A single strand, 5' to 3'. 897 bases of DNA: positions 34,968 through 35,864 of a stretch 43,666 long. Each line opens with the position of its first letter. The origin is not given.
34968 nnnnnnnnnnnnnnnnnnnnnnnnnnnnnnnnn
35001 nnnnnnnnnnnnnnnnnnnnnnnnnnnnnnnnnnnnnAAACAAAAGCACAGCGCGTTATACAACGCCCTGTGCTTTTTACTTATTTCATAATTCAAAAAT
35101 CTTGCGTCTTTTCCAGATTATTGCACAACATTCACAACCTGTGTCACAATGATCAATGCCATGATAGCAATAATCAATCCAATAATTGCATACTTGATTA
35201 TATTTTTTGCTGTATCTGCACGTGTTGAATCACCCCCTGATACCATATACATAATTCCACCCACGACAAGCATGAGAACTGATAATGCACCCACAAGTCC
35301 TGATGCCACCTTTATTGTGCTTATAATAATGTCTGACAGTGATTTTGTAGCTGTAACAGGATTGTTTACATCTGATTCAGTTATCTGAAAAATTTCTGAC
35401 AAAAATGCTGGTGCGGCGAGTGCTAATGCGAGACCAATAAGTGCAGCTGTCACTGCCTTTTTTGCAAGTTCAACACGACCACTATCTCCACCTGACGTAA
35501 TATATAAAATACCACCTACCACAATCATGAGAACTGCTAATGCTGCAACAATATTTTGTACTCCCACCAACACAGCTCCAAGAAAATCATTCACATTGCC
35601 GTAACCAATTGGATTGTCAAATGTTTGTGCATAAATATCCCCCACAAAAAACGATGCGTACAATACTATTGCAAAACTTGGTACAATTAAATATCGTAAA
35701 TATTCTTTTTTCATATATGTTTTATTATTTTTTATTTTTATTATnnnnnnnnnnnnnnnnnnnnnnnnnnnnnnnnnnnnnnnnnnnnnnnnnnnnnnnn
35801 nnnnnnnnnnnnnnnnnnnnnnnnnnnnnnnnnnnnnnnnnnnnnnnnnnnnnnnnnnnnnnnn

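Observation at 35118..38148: Seven tandem VirB2/TrbC-like mini-pilin paralogs (eight domains) with variable exposed ends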

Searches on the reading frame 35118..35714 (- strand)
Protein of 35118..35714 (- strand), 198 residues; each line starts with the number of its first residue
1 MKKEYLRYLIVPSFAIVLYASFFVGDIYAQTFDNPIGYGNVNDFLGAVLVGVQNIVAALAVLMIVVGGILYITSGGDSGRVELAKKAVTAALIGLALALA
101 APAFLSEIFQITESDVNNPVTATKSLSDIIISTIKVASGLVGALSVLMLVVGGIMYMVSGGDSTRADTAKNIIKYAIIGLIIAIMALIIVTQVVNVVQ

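Call 3: search_protein_families(library=pfam, proteins=[window:35118-35714:-], max_evalue=1)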
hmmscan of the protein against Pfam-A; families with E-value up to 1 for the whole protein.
window:35118-35714:- (198 aa): 9 families
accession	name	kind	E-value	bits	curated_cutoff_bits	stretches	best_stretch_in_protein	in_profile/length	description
PF18895.5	T4SS_pilin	-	9e-21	74.2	26.6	2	41-105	5-68/71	Type IV secretion system pilin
PF04956.18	TrbC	-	3.7e-08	33.9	27.9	2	11-107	12-97/98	TrbC/VIRB2 pilin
PF11022.13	ATP19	-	0.0028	18.4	27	0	52-79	12-39/67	ATP synthase subunit K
PF04087.19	DUF389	-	0.0052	17.3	23.9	1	66-147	7-86/137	Domain of unknown function (DUF389)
PF01529.25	DHHC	-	0.021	15.4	28.7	0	26-112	33-121/133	DHHC palmitoyltransferase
PF10355.14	Ytp1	-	0.033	13.9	25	1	139-194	215-270/276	Protein YTP1-like, C-terminal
PF02322.20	Cyt_bd_oxida_II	-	0.038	13.8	35.6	1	130-193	148-211/302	Cytochrome bd terminal oxidase subunit II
PF09945.14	DUF2177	-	0.4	11.2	26.9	1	43-97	30-84/124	Predicted membrane protein (DUF2177)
PF07843.16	DUF1634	-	0.57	10.8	27.5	0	55-81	7-33/102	Protein of unknown function (DUF1634)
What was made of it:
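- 35118..35714 (-): g1, class E 'di-pilin' (198 aa): signal peptide plus two complete hairpin domains joined by a linker of about 24 aa. PF18895 at 74.2 bits in two stretches, and PF04956 at 33.9 bits, above its cut-off of 27.9 (call 3).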

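Call 19: search_protein_families(library=ncbifam, proteins=[window:35118-35714:-], max_evalue=0.01)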
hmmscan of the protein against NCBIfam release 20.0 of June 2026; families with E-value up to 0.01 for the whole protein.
window:35118-35714:- (198 aa): 1 family
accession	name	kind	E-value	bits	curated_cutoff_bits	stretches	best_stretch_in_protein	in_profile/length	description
NF045849.1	ICE_MMCAP2_0565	equivalog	5.9e-06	25.9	40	1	122-195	5-78/80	Mbov_0395 family pilin-like conjugal transfer protein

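Call 21: find_encoding_contigs(protein=window:35118-35714:-, flank=10000, max_places=6)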
Protein window:35118-35714:- (198 aa): 2 contigs read that carry it; 2 places shown.
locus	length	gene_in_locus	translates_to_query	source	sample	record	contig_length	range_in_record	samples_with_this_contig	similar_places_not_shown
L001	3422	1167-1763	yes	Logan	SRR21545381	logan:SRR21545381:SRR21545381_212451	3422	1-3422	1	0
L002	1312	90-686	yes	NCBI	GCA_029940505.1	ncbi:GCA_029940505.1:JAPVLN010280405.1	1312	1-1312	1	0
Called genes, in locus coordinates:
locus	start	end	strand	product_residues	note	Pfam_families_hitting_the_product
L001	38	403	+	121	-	PF18895:T4SS_pilin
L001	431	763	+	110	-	PF04956:TrbC (weak), PF18895:T4SS_pilin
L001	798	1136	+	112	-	PF18895:T4SS_pilin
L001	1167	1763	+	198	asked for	PF04956:TrbC (weak), PF18895:T4SS_pilin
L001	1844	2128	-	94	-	-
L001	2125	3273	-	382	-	-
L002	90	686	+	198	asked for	PF04956:TrbC (weak), PF18895:T4SS_pilin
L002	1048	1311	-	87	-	?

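Call 22: find_homologous_proteins(query=window:35118-35714:-, max_evalue=0.001)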
Query window:35118-35714:- (198 aa): 227 proteins with E <= 0.001 among 8000 candidates; the best 120 are listed.
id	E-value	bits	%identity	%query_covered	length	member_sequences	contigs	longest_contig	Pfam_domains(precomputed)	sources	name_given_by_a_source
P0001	7.3e-111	386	100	100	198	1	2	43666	PF18895.6,PF04956.19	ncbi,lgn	-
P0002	2.0e-96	339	89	100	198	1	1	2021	PF18895.6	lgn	-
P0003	2.3e-65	238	65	98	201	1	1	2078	PF18895.6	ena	-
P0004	4.1e-65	237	64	99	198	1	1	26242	PF18895.6,PF04956.19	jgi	-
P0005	4.8e-62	227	61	99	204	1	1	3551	PF18895.6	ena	-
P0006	1.8e-61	225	62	99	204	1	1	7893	PF18895.6,PF04956.19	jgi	-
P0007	2.0e-61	225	60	99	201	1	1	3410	PF18895.6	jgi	-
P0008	2.9e-61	225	63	99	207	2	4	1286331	PF18895.6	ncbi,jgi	ncbi:MAG: hypothetical protein ACKUBY_05655 [Candidatus Moraniibacteriota bacterium]|jgi:Type IV sec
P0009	4.2e-60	221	63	99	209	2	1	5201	PF18895.6,PF04956.19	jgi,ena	-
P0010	2.5e-59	218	61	97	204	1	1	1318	PF18895.6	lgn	-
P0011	4.2e-58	214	60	99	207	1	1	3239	PF18895.6,PF04956.19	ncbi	-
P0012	6.1e-58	214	58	98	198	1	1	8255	PF18895.6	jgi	jgi:hypothetical protein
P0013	6.1e-57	210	59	99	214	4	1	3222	PF18895.6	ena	-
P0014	1.4e-56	209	56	99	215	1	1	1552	PF18895.6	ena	-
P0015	1.8e-56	209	59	99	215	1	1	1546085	PF18895.6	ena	-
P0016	2.5e-56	208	57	99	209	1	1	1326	PF18895.6,PF04956.19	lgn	-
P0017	1.2e-55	206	57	99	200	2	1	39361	PF18895.6,PF04956.19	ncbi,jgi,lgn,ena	-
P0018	1.6e-55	206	58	99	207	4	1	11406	PF18895.6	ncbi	-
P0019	3.1e-55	205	58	99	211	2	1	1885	PF18895.6,PF04956.19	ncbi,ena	-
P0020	6.4e-55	204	57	99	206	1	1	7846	PF18895.6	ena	-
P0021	7.7e-54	200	54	98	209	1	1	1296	PF18895.6,PF04956.19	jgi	jgi:hypothetical protein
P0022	4.7e-53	198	56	99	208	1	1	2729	PF18895.6,PF04956.19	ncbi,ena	-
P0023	7.2e-53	197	58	98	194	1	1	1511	PF18895.6,PF04956.19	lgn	-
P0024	9.3e-51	190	61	84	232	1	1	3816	PF18895.6,PF04956.19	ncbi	-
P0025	1.0e-50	190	52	97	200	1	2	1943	PF18895.6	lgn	-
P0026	1.3e-49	187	55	98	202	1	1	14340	PF18895.6,PF04956.19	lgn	-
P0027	3.0e-49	185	52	99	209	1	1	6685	PF18895.6,PF04956.19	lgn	-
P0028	3.2e-49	185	57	98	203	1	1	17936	PF18895.6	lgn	-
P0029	3.3e-49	185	55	98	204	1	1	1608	PF18895.6,PF19607.5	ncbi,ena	-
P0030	2.2e-48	183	50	99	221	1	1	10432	PF18895.6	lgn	-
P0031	2.3e-48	183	57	98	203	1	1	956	PF18895.6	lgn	-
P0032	6.6e-48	181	58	84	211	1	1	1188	PF18895.6,PF04956.19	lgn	-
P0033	7.4e-48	181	55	98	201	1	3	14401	PF18895.6,PF04956.19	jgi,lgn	jgi:hypothetical protein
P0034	1.3e-47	180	50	98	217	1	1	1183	PF18895.6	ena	-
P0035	2.4e-47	179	49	94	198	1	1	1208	PF18895.6,PF04956.19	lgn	-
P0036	9.5e-47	177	55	98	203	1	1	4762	PF18895.6,PF19607.5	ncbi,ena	-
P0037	1.3e-46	177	57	84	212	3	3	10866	PF18895.6,PF04956.19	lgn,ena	-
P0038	1.3e-46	177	53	98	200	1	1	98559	PF18895.6,PF04956.19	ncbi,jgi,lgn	ncbi:MAG: TrbC/VirB2 family protein [Parcubacteria group bacterium]|jgi:hypothetical protein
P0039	2.5e-46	176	53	87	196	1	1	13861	PF18895.6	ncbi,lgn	-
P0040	6.9e-46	174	54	98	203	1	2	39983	PF18895.6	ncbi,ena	-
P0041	7.4e-46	174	61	83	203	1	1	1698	PF18895.6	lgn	-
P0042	2.8e-45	172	48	99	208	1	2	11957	PF18895.6,PF04956.19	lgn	-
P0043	2.1e-44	170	51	97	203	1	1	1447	PF18895.6,PF19607.5,PF04956.19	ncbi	-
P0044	2.3e-44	170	55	81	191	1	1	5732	PF18895.6,PF04956.19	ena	-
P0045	6.1e-44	168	58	84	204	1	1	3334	PF18895.6,PF04956.19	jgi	jgi:hypothetical protein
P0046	1.2e-43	167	59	76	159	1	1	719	PF18895.6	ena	-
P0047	2.9e-42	163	58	73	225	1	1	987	PF04479.19,PF18895.6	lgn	-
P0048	9.9e-42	161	68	68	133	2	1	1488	PF18895.6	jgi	jgi:NAD/NADP transhydrogenase beta subunit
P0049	1.1e-41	161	50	91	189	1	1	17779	PF18895.6,PF19607.5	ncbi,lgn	-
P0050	1.6e-41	160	58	87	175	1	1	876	PF18895.6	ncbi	-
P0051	1.1e-40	157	54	75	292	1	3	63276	PF18895.6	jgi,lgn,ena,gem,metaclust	metaclust:\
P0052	1.3e-40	157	59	83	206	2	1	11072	PF18895.6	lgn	-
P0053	4.6e-40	155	50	79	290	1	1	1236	PF18895.6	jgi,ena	-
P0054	6.2e-40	155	55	96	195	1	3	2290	PF18895.6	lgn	-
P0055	1.2e-39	154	54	84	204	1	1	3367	PF18895.6,PF04956.19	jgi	-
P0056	1.5e-39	154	52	88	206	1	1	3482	PF18895.6,PF04956.19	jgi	-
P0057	5.4e-39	152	56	82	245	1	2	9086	PF18895.6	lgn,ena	-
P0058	9.8e-39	151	50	83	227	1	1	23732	PF18895.6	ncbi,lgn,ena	-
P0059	1.3e-37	147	54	84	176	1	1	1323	PF18895.6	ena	-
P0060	1.4e-37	147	58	75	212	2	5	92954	PF18895.6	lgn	-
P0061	5.0e-37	146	50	82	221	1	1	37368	PF18895.6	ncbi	-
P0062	3.0e-36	143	48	83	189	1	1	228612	PF18895.6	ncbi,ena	-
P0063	7.5e-36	142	46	96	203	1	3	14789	PF18895.6,PF19607.5,PF04956.19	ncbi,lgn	-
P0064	8.8e-36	142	49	81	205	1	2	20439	PF18895.6,PF04956.19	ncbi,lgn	-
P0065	1.0e-35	141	55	82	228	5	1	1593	PF18895.6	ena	-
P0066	3.4e-35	140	49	81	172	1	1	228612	PF18895.6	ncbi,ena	-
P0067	1.5e-34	138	49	81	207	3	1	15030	PF18895.6,PF04956.19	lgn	-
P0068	1.6e-34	137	49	81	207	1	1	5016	PF18895.6,PF04956.19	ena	-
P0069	1.7e-34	137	47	82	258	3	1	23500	PF18895.6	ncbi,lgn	-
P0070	2.2e-34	137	55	78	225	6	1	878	PF18895.6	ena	-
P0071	4.4e-34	136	48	81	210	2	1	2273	PF18895.6,PF04956.19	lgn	-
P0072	2.2e-33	134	43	82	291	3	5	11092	PF18895.6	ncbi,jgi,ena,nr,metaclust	ncbi:MAG: hypothetical protein UY41_C0029G0005 [Candidatus Moranbacteria bacterium GW2011_GWE1_49_15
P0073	4.4e-33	133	46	82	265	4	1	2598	PF18895.6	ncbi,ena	-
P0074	5.0e-33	133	45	81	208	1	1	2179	PF18895.6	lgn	-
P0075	6.7e-32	129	46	81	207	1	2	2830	PF18895.6,PF04956.19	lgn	-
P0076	1.1e-31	128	47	81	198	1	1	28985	PF18895.6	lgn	-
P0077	1.8e-31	128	46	78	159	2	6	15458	PF18895.6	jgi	jgi:hypothetical protein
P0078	2.1e-31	127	48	83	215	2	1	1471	PF18895.6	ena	-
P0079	2.8e-31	127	43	82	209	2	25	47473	PF18895.6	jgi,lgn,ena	-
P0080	1.2e-30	125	44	82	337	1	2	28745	PF18895.6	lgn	-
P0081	5.4e-30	123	41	83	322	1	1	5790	PF18895.6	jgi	-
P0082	6.1e-30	123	40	91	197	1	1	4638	PF18895.6,PF04956.19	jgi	jgi:uncharacterized membrane protein (UPF0182 family)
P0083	6.4e-30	122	47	84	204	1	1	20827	PF18895.6,PF04956.19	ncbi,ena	-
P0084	1.2e-29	122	40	98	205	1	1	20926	PF18895.6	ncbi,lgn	ncbi:MAG: hypothetical protein WAT81_04720 [Candidatus Moraniibacteriota bacterium]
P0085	1.0e-28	119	42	84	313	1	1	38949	PF18895.6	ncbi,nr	ncbi:MAG: hypothetical protein Q8L10_00160 [Candidatus Moranbacteria bacterium]|nr:hypothetical prot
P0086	2.1e-28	118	40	99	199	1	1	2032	PF18895.6,PF04956.19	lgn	-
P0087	1.6e-27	115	38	82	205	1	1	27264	PF18895.6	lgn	-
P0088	5.9e-27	113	43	70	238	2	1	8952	PF18895.6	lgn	-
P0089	5.8e-26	110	41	70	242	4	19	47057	PF18895.6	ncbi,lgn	-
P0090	6.2e-26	109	39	84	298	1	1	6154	PF18895.6,PF04956.19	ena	-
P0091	1.4e-25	108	40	84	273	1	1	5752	PF18895.6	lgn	-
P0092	1.6e-24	105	42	82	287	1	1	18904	PF18895.6,PF04956.19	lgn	-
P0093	5.8e-23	100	38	76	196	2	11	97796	PF18895.6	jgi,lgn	jgi:archaellum component FlaF (FlaF/FlaG flagellin family)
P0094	6.0e-23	100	35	80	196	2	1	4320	PF18895.6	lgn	-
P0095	6.1e-20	90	46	63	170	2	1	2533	PF18895.6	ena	-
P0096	1.3e-19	89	39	68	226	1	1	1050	PF18895.6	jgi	jgi:hypothetical protein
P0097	6.2e-19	87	38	83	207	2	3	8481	PF18895.6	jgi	jgi:hypothetical protein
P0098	2.1e-13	69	36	70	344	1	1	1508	PF18895.6,PF02322.21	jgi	jgi:hypothetical protein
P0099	3.2e-11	62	39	59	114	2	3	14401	PF18895.6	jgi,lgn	jgi:uncharacterized membrane protein YozB (DUF420 family)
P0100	3.7e-11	61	39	56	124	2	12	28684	PF18895.6,PF04956.19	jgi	jgi:hypothetical protein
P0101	8.9e-11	60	50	36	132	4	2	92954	PF18895.6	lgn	-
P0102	1.3e-10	60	40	45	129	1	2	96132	PF18895.6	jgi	jgi:hypothetical protein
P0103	1.6e-10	59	49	35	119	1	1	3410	PF18895.6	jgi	-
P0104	1.6e-10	59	44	40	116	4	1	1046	PF18895.6,PF04956.19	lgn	-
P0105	1.3e-9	56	55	32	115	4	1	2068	PF18895.6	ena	-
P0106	1.4e-9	56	35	80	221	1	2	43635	PF18895.6,PF04956.19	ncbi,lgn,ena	-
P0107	2.1e-9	56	38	45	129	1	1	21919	PF18895.6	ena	-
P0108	2.3e-9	56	48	41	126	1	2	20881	PF18895.6,PF04956.19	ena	-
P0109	2.3e-9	56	49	34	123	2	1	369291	PF18895.6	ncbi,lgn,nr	ncbi:MAG: hypothetical protein JWN12_469 [Candidatus Saccharibacteria bacterium]|nr:hypothetical pro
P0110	2.9e-9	55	36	48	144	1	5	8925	PF18895.6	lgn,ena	-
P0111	4.5e-9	55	39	49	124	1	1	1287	PF18895.6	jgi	jgi:hypothetical protein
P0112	6.1e-9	54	43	41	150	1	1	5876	PF18895.6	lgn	-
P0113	7.6e-9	54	33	44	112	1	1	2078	PF18895.6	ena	-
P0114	9.3e-9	54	42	42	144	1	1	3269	PF18895.6,PF04956.19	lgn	-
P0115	1.0e-8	53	43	38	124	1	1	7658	PF18895.6,PF04956.19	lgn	-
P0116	1.7e-8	53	38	41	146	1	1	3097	PF18895.6,PF04956.19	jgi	jgi:hypothetical protein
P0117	1.8e-8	53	45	41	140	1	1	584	PF18895.6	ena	-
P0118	2.7e-8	52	42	48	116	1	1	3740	PF18895.6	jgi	jgi:glucose uptake protein GlcU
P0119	3.6e-8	52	36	53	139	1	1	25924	PF18895.6,PF04956.19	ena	-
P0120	3.7e-8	52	42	43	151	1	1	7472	PF18895.6,PF04956.19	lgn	-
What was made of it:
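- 35118..35714 (-): About 100 homologs of roughly 200 aa cover most of its length (call 22).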

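Call 24: find_encoding_contigs(protein=P0008, flank=10000, max_places=2)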
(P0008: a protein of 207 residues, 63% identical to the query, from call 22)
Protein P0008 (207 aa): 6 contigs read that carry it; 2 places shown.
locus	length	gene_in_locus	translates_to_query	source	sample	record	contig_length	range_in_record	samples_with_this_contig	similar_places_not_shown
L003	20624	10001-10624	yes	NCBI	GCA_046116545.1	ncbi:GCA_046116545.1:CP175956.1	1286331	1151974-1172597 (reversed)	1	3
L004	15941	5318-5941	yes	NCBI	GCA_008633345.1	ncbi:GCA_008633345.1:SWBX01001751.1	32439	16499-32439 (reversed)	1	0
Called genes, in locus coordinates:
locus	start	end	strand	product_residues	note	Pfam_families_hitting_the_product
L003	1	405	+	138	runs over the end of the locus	-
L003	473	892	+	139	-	-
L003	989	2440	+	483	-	PF00224:PK, PF02887:PK_C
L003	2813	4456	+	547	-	PF00404:Dockerin_1 (faint), PF01026:TatD_DNase (weak)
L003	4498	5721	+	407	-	PF19077:Big_13 (faint)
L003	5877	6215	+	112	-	-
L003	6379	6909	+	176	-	PF05175:MTS (weak), PF13847:Methyltransf_31, PF08241:Methyltransf_11, PF13649:Methyltransf_25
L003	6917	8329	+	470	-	PF13416:SBP_bac_8, PF01547:SBP_bac_1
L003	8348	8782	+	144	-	PF18895:T4SS_pilin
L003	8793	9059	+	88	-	PF18895:T4SS_pilin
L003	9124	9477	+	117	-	PF04956:TrbC (weak), PF18895:T4SS_pilin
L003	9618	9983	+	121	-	PF04956:TrbC, PF18895:T4SS_pilin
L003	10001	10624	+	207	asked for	PF18895:T4SS_pilin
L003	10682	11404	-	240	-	-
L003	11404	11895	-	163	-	-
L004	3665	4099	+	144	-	PF18895:T4SS_pilin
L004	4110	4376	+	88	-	PF18895:T4SS_pilin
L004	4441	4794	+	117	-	PF04956:TrbC (weak), PF18895:T4SS_pilin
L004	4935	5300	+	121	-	PF04956:TrbC, PF18895:T4SS_pilin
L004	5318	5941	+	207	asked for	PF18895:T4SS_pilin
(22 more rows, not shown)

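Call 25: find_encoding_contigs(protein=P0015, flank=10000, max_places=2)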
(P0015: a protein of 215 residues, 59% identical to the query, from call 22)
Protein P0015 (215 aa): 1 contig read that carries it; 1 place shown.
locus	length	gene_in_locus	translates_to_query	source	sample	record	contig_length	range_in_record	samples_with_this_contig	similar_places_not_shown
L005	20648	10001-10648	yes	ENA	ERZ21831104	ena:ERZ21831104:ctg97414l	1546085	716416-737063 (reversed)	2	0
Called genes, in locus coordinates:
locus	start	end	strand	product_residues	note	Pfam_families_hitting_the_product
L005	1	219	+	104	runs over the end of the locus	-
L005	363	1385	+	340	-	-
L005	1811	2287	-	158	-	-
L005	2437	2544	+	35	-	-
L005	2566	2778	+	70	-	-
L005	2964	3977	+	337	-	-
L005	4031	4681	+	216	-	-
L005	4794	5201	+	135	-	PF03073:TspO_MBR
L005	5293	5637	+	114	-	PF08274:Zn_Ribbon_YjdM, PF03831:YjdM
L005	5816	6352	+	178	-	PF13489:Methyltransf_23 (weak), PF05175:MTS, PF13847:Methyltransf_31, PF08241:Methyltransf_11, PF08242:Methyltransf_12 (weak), PF13649:Methyltransf_25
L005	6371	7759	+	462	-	PF01547:SBP_bac_1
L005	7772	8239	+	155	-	-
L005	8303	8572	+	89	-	PF18895:T4SS_pilin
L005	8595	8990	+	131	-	PF04956:TrbC (weak), PF18895:T4SS_pilin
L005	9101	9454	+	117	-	PF04956:TrbC (weak), PF18895:T4SS_pilin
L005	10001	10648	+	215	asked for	PF18895:T4SS_pilin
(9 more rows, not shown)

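Call 27: find_encoding_contigs(protein=P0004, flank=10000, max_places=1)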
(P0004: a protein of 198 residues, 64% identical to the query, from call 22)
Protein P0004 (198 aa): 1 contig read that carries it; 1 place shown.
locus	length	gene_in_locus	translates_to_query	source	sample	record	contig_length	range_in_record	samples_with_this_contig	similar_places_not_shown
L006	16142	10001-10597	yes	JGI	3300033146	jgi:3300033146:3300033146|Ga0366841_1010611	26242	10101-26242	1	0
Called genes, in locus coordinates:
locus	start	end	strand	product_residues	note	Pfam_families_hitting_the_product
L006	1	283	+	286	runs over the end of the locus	PF01435:Peptidase_M48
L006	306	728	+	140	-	-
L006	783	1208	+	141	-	PF09685:MamF_MmsF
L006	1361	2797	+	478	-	PF00224:PK, PF02887:PK_C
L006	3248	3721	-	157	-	-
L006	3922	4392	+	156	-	PF00293:NUDIX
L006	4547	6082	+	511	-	PF00709:Adenylsucc_synt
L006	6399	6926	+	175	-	PF05175:MTS, PF01209:Ubie_methyltran (faint), PF06325:PrmA (weak), PF13489:Methyltransf_23 (faint), PF13847:Methyltransf_31, PF08241:Methyltransf_11, PF08242:Methyltransf_12 (weak), PF13649:Methyltransf_25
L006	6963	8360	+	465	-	PF01547:SBP_bac_1, PF13416:SBP_bac_8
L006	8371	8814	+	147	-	PF18895:T4SS_pilin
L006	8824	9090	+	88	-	PF04956:TrbC (weak), PF18895:T4SS_pilin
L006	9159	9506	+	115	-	PF04956:TrbC, PF18895:T4SS_pilin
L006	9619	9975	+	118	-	PF04956:TrbC (weak), PF18895:T4SS_pilin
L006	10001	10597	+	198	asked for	PF04956:TrbC (weak), PF18895:T4SS_pilin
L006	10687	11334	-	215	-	-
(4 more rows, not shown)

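Call 28: find_encoding_contigs(protein=P0017, flank=10000, max_places=1)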
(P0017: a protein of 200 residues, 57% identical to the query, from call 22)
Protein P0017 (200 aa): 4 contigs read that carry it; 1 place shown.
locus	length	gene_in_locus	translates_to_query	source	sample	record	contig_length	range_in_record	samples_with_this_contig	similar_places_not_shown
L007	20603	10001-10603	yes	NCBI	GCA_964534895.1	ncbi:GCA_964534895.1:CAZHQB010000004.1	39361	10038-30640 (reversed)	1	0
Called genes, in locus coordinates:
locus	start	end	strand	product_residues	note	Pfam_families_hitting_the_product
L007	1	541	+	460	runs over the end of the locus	PF08245:Mur_ligase_M, PF02875:Mur_ligase_C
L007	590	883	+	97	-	-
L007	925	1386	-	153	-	PF02681:DUF212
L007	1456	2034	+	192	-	PF04011:LemA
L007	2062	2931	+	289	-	PF05569:Peptidase_M56 (faint), PF01435:Peptidase_M48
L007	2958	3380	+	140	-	-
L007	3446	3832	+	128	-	PF09685:MamF_MmsF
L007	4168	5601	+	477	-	PF00224:PK, PF02887:PK_C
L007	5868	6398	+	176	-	PF05175:MTS, PF06325:PrmA (weak), PF13847:Methyltransf_31, PF08241:Methyltransf_11, PF08242:Methyltransf_12 (weak), PF13649:Methyltransf_25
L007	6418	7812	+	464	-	PF13416:SBP_bac_8, PF01547:SBP_bac_1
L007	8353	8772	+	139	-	PF18895:T4SS_pilin (weak)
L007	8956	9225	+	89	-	PF18895:T4SS_pilin (weak)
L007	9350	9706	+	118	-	PF04956:TrbC (weak), PF18895:T4SS_pilin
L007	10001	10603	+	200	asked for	PF04956:TrbC, PF18895:T4SS_pilin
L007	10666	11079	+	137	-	PF18895:T4SS_pilin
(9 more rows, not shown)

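Call 29: find_encoding_contigs(protein=P0038, flank=10000, max_places=1)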
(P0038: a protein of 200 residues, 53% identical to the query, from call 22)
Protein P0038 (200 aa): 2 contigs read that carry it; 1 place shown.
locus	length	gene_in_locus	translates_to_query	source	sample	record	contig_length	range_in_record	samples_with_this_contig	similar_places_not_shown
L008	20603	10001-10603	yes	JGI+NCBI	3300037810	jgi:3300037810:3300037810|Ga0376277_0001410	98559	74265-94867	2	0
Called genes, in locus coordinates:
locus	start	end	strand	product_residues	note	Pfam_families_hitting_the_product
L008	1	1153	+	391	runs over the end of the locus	PF07690:MFS_1, PF00083:Sugar_tr (weak)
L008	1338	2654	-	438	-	PF04055:Radical_SAM, PF13353:Fer4_12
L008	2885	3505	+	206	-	PF00657:Lipase_GDSL, PF13472:Lipase_GDSL_2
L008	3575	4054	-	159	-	PF05014:Nuc_deoxyrib_tr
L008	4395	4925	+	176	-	PF01209:Ubie_methyltran (weak), PF05175:MTS, PF06325:PrmA (weak), PF13847:Methyltransf_31, PF08241:Methyltransf_11, PF08242:Methyltransf_12 (weak), PF13649:Methyltransf_25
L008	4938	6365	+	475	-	PF01547:SBP_bac_1, PF13416:SBP_bac_8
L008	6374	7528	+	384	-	PF01464:SLT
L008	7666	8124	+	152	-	-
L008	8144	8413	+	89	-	PF18895:T4SS_pilin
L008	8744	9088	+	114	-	PF18895:T4SS_pilin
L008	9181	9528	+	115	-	PF04956:TrbC (weak), PF18895:T4SS_pilin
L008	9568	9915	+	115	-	PF04956:TrbC (weak), PF18895:T4SS_pilin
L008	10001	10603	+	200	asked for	PF04956:TrbC, PF18895:T4SS_pilin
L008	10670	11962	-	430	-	-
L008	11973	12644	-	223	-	-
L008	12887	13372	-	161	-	-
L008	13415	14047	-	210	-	-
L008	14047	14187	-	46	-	-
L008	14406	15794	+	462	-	PF08529:NusA_N, PF00575:S1, PF13184:KH_NusA_1st, PF26594:KH_NusA_2nd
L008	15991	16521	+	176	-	PF00719:Pyrophosphatase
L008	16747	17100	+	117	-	PF05635:23S_rRNA_IVP, PF22296:bAvd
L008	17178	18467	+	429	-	PF05697:Trigger_N, PF00254:FKBP_C, PF05698:Trigger_C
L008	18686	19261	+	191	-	PF00574:CLP_protease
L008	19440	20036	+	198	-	-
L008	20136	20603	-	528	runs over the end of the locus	PF01676:Metalloenzyme, PF06415:iPGM_N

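Call 30: find_encoding_contigs(protein=P0062, flank=10000, max_places=1)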
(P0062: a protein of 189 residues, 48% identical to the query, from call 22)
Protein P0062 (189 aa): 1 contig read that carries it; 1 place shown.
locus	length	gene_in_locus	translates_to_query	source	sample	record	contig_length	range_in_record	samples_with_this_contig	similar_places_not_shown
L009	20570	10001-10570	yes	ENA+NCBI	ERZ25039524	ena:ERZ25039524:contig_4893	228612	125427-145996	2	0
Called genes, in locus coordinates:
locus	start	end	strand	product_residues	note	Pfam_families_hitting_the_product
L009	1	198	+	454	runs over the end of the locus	-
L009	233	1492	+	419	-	PF05935:Arylsulfotrans, PF14269:Arylsulfotran_2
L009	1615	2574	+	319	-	PF01073:3Beta_HSD, PF01370:Epimerase, PF04321:RmlD_sub_bind (weak), PF16363:GDP_Man_Dehyd, PF07993:NAD_binding_4 (faint)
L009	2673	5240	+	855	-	PF13414:TPR_11 (faint), PF13428:TPR_14 (faint), PF07719:TPR_2 (faint), PF13181:TPR_8 (faint), PF13431:TPR_17 (faint), PF13432:TPR_16 (faint), PF00515:TPR_1 (weak), PF23914:TPR_CcmH_CycH (weak), +1 more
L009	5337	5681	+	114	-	PF04956:TrbC (weak), PF18895:T4SS_pilin (weak)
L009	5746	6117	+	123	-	PF18895:T4SS_pilin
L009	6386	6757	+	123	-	PF18895:T4SS_pilin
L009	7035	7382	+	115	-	PF18895:T4SS_pilin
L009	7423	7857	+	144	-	PF18895:T4SS_pilin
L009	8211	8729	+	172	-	PF18895:T4SS_pilin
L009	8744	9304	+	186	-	-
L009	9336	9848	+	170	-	-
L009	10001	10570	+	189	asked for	PF18895:T4SS_pilin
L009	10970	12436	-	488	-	-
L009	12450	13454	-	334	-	-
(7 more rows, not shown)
